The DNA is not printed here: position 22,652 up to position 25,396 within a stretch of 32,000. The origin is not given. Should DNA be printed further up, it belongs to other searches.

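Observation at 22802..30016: Four-gene operon of two heme-c-linked dehydrogenase-like beta-propeller/HEAT proteins, a DUF1080 protein and a small secreted protein inside an agarolytic locus, a candidate periplasmic oxidative glycan-processing system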

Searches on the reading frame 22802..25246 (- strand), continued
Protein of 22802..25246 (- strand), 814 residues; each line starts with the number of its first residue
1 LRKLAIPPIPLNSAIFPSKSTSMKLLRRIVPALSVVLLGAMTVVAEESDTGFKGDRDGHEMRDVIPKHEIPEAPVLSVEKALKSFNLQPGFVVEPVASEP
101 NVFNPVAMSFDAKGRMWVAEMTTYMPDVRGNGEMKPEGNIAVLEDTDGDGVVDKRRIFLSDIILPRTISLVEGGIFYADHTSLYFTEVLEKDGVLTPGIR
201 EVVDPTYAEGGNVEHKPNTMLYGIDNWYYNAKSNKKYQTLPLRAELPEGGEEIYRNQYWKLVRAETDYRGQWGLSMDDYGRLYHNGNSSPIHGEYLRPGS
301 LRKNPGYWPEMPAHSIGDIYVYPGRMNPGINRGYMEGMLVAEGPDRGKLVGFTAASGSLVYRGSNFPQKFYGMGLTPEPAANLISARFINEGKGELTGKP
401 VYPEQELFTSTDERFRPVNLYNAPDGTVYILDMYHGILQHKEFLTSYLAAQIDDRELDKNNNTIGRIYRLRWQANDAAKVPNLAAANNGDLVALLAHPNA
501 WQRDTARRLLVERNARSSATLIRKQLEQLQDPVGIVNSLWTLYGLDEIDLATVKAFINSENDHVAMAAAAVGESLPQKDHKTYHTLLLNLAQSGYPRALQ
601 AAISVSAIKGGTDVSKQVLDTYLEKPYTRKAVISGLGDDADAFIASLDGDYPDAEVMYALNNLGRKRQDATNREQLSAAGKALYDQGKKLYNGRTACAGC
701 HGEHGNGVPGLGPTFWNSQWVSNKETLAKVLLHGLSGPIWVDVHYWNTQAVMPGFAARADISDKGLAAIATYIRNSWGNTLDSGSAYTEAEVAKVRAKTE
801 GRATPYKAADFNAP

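Call 49: fold_search(model_id=the predicted structure, library=pdb)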
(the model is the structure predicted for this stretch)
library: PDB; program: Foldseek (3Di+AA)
matches with E <= 10: 912; with E <= 0.001: 29
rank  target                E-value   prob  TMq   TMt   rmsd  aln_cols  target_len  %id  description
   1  3ho5_A                1.3e-07  1.00  0.24  0.40  13.8       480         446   12  Crystal structure of Hedgehog-interacting protein (HHIP) and Sonic hedgehog (SHH) complex (released 2009-06-23)
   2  2wft_B                7.3e-07  1.00  0.22  0.39  13.3       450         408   13  Crystal structure of the human HIP ectodomain (released 2009-06-30)
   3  6i1q_A                1.4e-06  1.00  0.25  0.46  11.8       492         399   12  Iodide structure of Trichoderma reesei Carbohydrate-Active Enzymes Family AA12 (released 2019-11-13)
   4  2wg3_D                1.9e-06  1.00  0.26  0.45  11.5       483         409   11  Crystal structure of the complex between human hedgehog-interacting protein HIP and desert hedgehog without calcium (released 2009-06-30)
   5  2wft_A                2.6e-06  1.00  0.24  0.40  14.2       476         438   12  Crystal structure of the human HIP ectodomain (released 2009-06-30)
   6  4ax3_B                5.1e-06  1.00  0.13  0.23   1.8       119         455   31  Structure of three-domain heme-Cu nitrite reductase from Ralstonia pickettii at 1.6 A resolution (released 2013-03-27)
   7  8re0_A                5.9e-06  1.00  0.27  0.44  12.2       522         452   11  Soluble glucose dehydrogenase from acinetobacter calcoaceticus - double mutant pH8 (released 2024-05-08)
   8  5ocf                  9.1e-06  1.00  0.13  0.23   1.8       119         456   31  Crystal structure of nitric oxide bound to three-domain heme-Cu nitrite reductase from Ralstonia pickettii (released 2018-06-27)
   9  6fja                  9.5e-06  1.00  0.13  0.22  10.7       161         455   28  Crystal structure of T2D three-domain heme-Cu nitrite reductase from Ralstonia pickettii (released 2018-06-27)
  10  9fuj                  1.2e-05  1.00  0.13  0.23   1.8       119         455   31  CRYSTAL STRUCTURE OF REDUCED F295L MUTANT OF THREE-DOMAIN HEME-CU NITRITE REDUCTASE FROM RALSTONIA PICKETTII (released 2025-07-09)
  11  9fuh                  1.3e-05  1.00  0.13  0.23   1.8       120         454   30  CRYSTAL STRUCTURE OF REDUCED WILD TYPE THREE-DOMAIN HEME-CU NITRITE REDUCTASE FROM RALSTONIA PICKETTII (released 2025-07-09)
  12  2ism_A                1.4e-05  1.00  0.25  0.55  11.4       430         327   13  Crystal structure of the putative oxidoreductase (glucose dehydrogenase) (TTHA0570) from thermus theromophilus HB8 (released 2007-11-13)
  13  5d9b                  1.9e-05  1.00  0.25  0.56   9.7       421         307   11  Luciferin-regenerating enzyme solved by SIRAS using XFEL (refined against native data) (released 2015-09-23)
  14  2ism_B                2.0e-05  1.00  0.28  0.59   8.5       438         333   12  Crystal structure of the putative oxidoreductase (glucose dehydrogenase) (TTHA0570) from thermus theromophilus HB8 (released 2007-11-13)
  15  5d9d                  3.7e-05  1.00  0.24  0.54  10.0       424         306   11  Luciferin-regenerating enzyme solved by SAD using synchrotron radiation at room temperature (released 2015-09-23)
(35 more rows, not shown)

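Call 59: search_protein_families(library=pfam, alignment_id=A4, max_evalue=0.00001)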
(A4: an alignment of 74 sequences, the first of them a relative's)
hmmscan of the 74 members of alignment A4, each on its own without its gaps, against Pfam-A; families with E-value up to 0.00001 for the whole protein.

A. member 1, L003:9136-9969:+ (277 aa): 1 family
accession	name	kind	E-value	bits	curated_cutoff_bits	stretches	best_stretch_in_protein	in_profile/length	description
PF06439.18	3keto-disac_hyd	-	4.7e-33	115.3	26.8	1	94-275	33-187/187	3-keto-disaccharide hydrolase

B. families by the number of members that match (of 74 scanned): 76 families (the first 25 are shown)
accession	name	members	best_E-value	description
PF06439.18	3keto-disac_hyd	8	1.3e-81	3-keto-disaccharide hydrolase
PF07690.21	MFS_1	6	5.3e-63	Major Facilitator Superfamily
PF07662.18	Nucleos_tra2_C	5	2.7e-74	Na+ dependent nucleoside transporter C-terminus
PF01773.25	Nucleos_tra2_N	5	9.7e-23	Na+ dependent nucleoside transporter N-terminus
PF07670.19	Gate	5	1.4e-11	Nucleoside recognition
PF01795.25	Methyltransf_5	3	5.2e-68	MraW methylase family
PF02777.23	Sod_Fe_C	3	1.9e-40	Iron/manganese superoxide dismutases, C-terminal domain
PF00081.27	Sod_Fe_N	3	1.5e-29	Iron/manganese superoxide dismutases, alpha-hairpin domain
PF00083.30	Sugar_tr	3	1.4e-07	Sugar (and other) transporter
PF02447.22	GntP_permease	2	5.8e-144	GntP family permease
PF01026.27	TatD_DNase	2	8.5e-62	TatD related DNase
PF01261.30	AP_endonuc_2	2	9.8e-33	Xylose isomerase-like TIM barrel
PF01029.23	NusB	2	1.5e-29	NusB family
PF00849.27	PseudoU_synth_2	2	4.2e-21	RNA pseudouridylate synthase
PF01648.25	ACPS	2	1.8e-18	4'-phosphopantetheinyl transferase superfamily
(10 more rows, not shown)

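Call 60: search_protein_families(library=pfam, alignment_id=A5, max_evalue=0.00001)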
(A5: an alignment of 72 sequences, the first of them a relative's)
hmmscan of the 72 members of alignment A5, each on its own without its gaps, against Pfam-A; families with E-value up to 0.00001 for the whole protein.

A. member 1, L003:12354-13223:- (289 aa): 1 family
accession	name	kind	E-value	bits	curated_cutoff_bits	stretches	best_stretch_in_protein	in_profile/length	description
PF09995.15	MPAB_Lcp_cat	-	4.6e-51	174.5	23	1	35-261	1-228/231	ER-bound oxygenase mpaB/B'/Rubber oxygenase, catalytic domain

B. families by the number of members that match (of 72 scanned): 99 families (the first 25 are shown)
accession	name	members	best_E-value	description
PF00873.25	ACR_tran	4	1.5e-243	AcrB/AcrD/AcrF family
PF01645.23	Glu_synthase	4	6.2e-88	Conserved region in glutamate synthase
PF13649.12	Methyltransf_25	3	6.4e-21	Methyltransferase domain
PF13847.12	Methyltransf_31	3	2.4e-15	Methyltransferase domain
PF03255.19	ACCA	2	2.5e-144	Acetyl co-enzyme A carboxylase carboxyltransferase-like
PF13561.12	adh_short_C2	2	1.2e-64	Enoyl-(Acyl carrier protein) reductase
PF00106.31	adh_short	2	8.3e-62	short chain dehydrogenase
PF00005.33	ABC_tran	2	4.6e-56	ABC transporter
PF07980.17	SusD_RagB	2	4.3e-45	SusD family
PF13229.12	Beta_helix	2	2.3e-22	Right handed beta helix region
PF04909.20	Amidohydro_2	2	2.2e-21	Amidohydrolase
PF01039.27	Carboxyl_trans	2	2.2e-18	Carboxyl transferase domain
PF08659.16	KR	2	3.9e-18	KR domain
PF14322.12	SusD-like_3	2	4.9e-18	Starch-binding associating with outer membrane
PF13304.12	AAA_21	2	5.6e-18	AAA domain, putative AbiEii toxin, Type IV TA system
PF06439.18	3keto-disac_hyd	1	1.7e-88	3-keto-disaccharide hydrolase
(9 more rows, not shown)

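Call 74: search_protein_families(library=pfam, proteins=[L004:4113-5834:+, L004:6121-7209:+, L004:7224-8192:+, L004:8268-9005:-, L004:9205-9894:+, L004:12896-14107:+, L004:14118-15101:+, L004:15135-16712:-, L004:16799-17362:-, L004:17547-18452:+], max_evalue=0.00001)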
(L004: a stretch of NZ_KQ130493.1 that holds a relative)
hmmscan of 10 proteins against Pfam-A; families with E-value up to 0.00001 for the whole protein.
L004:4113-5834:+ (573 aa): 2 families
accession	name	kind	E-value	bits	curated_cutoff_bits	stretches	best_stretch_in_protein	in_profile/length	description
PF00884.28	Sulfatase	-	6.5e-34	118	25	1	35-343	1-301/301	Sulfatase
PF16347.10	SGSH_C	-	6.4e-24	85.3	29.3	1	298-398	8-116/154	N-sulphoglucosamine sulphohydrolase, C-terminal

L004:6121-7209:+ (362 aa): 1 family
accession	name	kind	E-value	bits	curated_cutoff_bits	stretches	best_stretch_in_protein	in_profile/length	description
PF01116.26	F_bP_aldolase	-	1e-82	278.3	25.5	1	18-359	3-276/277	Fructose-bisphosphate aldolase class-II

L004:7224-8192:+ (322 aa): 2 families
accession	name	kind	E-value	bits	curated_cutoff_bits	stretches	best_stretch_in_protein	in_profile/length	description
PF00316.25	FBPase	-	7.4e-46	156.6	34.8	1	15-183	19-190/191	Fructose-1-6-bisphosphatase, N-terminal domain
PF18913.5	FBPase_C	-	8.1e-46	155.4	27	1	188-318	1-123/127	Fructose-1-6-bisphosphatase, C-terminal domain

L004:8268-9005:- (245 aa): 2 families
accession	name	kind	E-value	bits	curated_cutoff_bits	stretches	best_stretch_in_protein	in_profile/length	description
PF07729.17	FCD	-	1.9e-23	83.7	24.3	1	90-216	1-124/125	FCD domain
PF00392.27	GntR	-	7.3e-21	74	27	1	6-68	2-64/64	Bacterial regulatory proteins, gntR family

L004:9205-9894:+ (229 aa): 1 family
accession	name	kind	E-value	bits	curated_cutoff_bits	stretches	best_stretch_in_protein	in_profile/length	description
PF06439.18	3keto-disac_hyd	-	1.9e-33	116.5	26.8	1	30-227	9-187/187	3-keto-disaccharide hydrolase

L004:12896-14107:+ (403 aa): 1 family
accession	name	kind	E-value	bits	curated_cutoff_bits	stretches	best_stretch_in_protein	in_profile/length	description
PF13229.12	Beta_helix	-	8.8e-10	38.9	25.9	1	160-356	2-158/158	Right handed beta helix region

L004:14118-15101:+ (327 aa): 0 families

L004:15135-16712:- (525 aa): 11 families
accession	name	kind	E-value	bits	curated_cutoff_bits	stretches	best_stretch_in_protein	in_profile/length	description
PF07992.20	Pyr_redox_2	-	6.3e-47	160.8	26.1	1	223-509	2-291/291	Pyridine nucleotide-disulphide oxidoreductase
PF13738.12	Pyr_redox_3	-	5.1e-24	85.5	30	1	271-492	76-305/305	Pyridine nucleotide-disulphide oxidoreductase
PF13192.12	Thioredoxin_3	-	5.3e-14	52.5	24.8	1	128-204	2-75/76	Thioredoxin domain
PF00070.33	Pyr_redox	-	6.5e-14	52.7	22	1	363-435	2-80/82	Pyridine nucleotide-disulphide oxidoreductase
PF01134.28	GIDA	-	8.3e-12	45.3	22.1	1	223-254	1-32/391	Glucose inhibited division protein A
PF03486.20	HI0933_like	-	9.1e-10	38.8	50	0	223-251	2-30/244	HI0933-like protein Rossmann domain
PF01266.30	DAO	-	3.2e-08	33.9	27.9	0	223-255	1-35/353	FAD dependent oxidoreductase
PF12831.13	FAD_oxidored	-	7.5e-08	32.5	27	1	223-258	1-38/416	FAD dependent oxidoreductase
PF01946.23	Thi4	-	1.9e-06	27.7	26.2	0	216-254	12-51/235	Thi4 family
PF13450.12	NAD_binding_8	-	3.8e-06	27.5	21.9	0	226-260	1-37/68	NAD(P)-binding Rossmann-like domain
PF00890.30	FAD_binding_2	-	5.6e-06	26.2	20.4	0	223-251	1-29/414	FAD binding domain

L004:16799-17362:- (187 aa): 2 families
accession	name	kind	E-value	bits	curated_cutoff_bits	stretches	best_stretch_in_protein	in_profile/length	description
PF00578.27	AhpC-TSA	-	9e-37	126.2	26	1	4-133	1-123/124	AhpC/TSA family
PF08534.16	Redoxin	-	5.8e-13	49.3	26.6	1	3-137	1-134/148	Redoxin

L004:17547-18452:+ (301 aa): 2 families
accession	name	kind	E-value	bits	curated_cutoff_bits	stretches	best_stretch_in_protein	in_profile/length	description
PF03466.25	LysR_substrate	-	1.2e-33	116.7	28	1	92-285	6-198/209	LysR substrate binding domain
PF00126.33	HTH_1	-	1.1e-17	64.2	26.6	1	4-62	1-59/60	Bacterial regulatory helix-turn-helix protein, lysR family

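Call 75: search_protein_families(library=pfam, proteins=[L009:3870-5276:-, L009:5528-6229:+, L009:6240-7940:+, L009:7953-9011:+, L009:9036-9938:+, L009:12459-13466:+, L009:13456-15390:-, L009:15396-16013:-, L009:17287-18852:+, L009:18880-20121:-], max_evalue=0.00001)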
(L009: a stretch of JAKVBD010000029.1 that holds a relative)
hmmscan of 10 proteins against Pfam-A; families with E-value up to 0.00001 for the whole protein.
L009:3870-5276:- (468 aa): 1 family
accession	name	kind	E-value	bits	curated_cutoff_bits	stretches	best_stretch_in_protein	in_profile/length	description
PF02614.20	UxaC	-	1.6e-204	680.5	25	1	1-464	1-464/464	Glucuronate isomerase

L009:5528-6229:+ (233 aa): 1 family
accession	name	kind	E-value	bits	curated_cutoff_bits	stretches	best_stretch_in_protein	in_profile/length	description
PF06439.18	3keto-disac_hyd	-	1.5e-38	133.2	26.8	1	37-230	1-187/187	3-keto-disaccharide hydrolase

L009:6240-7940:+ (566 aa): 1 family
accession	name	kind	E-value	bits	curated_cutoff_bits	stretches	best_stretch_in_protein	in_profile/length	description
PF01566.24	Nramp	-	3.5e-09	36.6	29.8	1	254-487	163-352/357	Natural resistance-associated macrophage protein-like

L009:7953-9011:+ (352 aa): 4 families
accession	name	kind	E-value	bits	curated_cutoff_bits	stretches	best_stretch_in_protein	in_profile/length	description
PF22725.1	GFO_IDH_MocA_C3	-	7.8e-30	103.9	27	1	135-257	5-123/124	GFO/IDH/MocA C-terminal domain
PF01408.29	GFO_IDH_MocA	-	1e-29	104.1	24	1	7-119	2-116/120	Oxidoreductase family, NAD-binding Rossmann fold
PF02894.22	GFO_IDH_MocA_C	-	8.7e-26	91.5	22.9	1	135-352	1-218/218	Oxidoreductase family, C-terminal alpha/beta domain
PF02423.21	OCD_Mu_crystall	-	7.6e-06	25.6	24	0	7-77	131-205/314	Ornithine cyclodeaminase/mu-crystallin family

L009:9036-9938:+ (300 aa): 1 family
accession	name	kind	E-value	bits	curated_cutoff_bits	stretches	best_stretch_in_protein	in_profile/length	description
PF01261.30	AP_endonuc_2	-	2e-26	93.6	31.1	1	18-249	1-230/249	Xylose isomerase-like TIM barrel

L009:12459-13466:+ (335 aa): 1 family
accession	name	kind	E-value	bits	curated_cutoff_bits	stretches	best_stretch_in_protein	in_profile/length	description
PF00392.27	GntR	-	1.6e-15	56.9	27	1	5-66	3-64/64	Bacterial regulatory proteins, gntR family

L009:13456-15390:- (644 aa): 2 families
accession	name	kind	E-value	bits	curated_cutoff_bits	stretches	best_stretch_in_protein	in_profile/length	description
PF00069.31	Pkinase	-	6.2e-34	118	31.7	1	48-316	2-253/263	Protein kinase domain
PF07714.23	PK_Tyr_Ser-Thr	-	3.4e-19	69.6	23.1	1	65-316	23-250/258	Protein tyrosine and serine/threonine kinase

L009:15396-16013:- (205 aa): 2 families
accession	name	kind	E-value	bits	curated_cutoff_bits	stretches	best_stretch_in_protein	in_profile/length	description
PF04542.20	Sigma70_r2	-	1.2e-12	47.9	24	1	37-102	5-70/71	Sigma-70 region 2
PF00196.25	GerE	-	1.9e-07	31.1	23.5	1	152-193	4-45/57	Bacterial regulatory proteins, luxR family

L009:17287-18852:+ (521 aa): 3 families
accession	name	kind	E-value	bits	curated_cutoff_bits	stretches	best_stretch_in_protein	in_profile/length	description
PF21688.3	FAD-depend_C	-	5.8e-65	219.6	27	1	272-468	2-197/197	FAD-dependent protein, C-terminal domain-like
PF03486.20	HI0933_like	-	6.2e-08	32.8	50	1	90-252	5-165/244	HI0933-like protein Rossmann domain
PF07992.20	Pyr_redox_2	-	7e-07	29.4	26.1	0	186-267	173-251/291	Pyridine nucleotide-disulphide oxidoreductase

L009:18880-20121:- (413 aa): 2 families
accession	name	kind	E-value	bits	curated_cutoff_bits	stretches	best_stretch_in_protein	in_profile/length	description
PF13671.12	AAA_33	-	3.9e-24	86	27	1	262-391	1-143/143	AAA domain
PF08433.16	KTI12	-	5.8e-06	26.4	22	1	262-384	3-133/271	Chromatin associated protein KTI12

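Call 85: find_encoding_contigs(protein=P0031, flank=8000, max_places=1)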
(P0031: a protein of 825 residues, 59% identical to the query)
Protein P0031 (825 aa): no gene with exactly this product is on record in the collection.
